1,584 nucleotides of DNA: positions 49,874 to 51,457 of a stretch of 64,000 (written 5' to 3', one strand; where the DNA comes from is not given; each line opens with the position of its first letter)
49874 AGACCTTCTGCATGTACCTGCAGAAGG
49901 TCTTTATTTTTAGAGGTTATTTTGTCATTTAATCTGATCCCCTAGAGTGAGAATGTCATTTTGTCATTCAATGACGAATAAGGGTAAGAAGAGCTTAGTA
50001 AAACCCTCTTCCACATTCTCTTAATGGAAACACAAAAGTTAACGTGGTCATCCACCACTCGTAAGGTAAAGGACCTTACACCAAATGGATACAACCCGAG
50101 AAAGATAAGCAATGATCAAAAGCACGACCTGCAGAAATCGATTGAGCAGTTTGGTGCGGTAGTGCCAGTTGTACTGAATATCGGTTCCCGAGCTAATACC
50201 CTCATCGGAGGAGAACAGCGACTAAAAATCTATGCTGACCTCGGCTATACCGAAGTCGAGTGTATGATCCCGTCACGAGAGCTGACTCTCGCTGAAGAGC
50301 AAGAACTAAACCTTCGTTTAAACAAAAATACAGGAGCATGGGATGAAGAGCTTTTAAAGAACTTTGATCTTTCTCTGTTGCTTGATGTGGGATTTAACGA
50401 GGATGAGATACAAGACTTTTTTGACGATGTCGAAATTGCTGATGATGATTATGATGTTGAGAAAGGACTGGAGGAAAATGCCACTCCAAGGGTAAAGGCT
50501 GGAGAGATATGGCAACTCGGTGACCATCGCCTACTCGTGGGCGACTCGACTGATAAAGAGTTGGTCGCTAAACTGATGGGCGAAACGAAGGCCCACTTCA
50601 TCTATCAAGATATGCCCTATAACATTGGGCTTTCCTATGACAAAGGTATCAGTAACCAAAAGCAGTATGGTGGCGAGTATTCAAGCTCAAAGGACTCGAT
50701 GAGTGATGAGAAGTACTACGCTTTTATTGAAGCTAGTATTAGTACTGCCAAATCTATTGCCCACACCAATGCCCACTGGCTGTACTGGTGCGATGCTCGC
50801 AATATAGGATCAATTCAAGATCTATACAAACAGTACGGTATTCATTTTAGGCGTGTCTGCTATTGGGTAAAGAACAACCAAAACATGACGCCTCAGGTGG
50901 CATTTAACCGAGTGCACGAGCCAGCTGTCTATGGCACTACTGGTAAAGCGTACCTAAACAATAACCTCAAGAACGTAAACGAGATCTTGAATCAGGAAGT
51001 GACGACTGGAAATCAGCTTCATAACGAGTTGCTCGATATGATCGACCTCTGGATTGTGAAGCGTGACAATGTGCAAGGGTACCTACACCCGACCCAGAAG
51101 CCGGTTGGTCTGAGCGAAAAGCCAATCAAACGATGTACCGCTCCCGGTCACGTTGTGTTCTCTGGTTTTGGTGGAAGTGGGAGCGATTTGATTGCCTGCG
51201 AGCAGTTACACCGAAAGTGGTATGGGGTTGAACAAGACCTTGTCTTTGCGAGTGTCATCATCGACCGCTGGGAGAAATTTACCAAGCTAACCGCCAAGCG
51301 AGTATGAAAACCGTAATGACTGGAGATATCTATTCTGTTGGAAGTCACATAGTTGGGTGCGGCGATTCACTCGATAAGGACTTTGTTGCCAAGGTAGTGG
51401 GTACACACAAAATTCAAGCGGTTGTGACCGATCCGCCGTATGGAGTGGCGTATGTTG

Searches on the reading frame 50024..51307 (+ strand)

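Call 34: search_protein_families(library=pfam, max_evalue=0.001, proteins=[window:50024-51307:+])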
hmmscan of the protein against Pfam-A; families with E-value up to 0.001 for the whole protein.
window:50024-51307:+ (427 aa): 2 families
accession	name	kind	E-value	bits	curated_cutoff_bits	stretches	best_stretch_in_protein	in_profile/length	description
PF01555.25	N6_N4_Mtase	-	4.8e-22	79.4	26.7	1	191-409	2-216/221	DNA methylase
PF02195.25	ParB_N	-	9.8e-06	26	26.3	1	14-83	7-78/95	ParB N-terminal domain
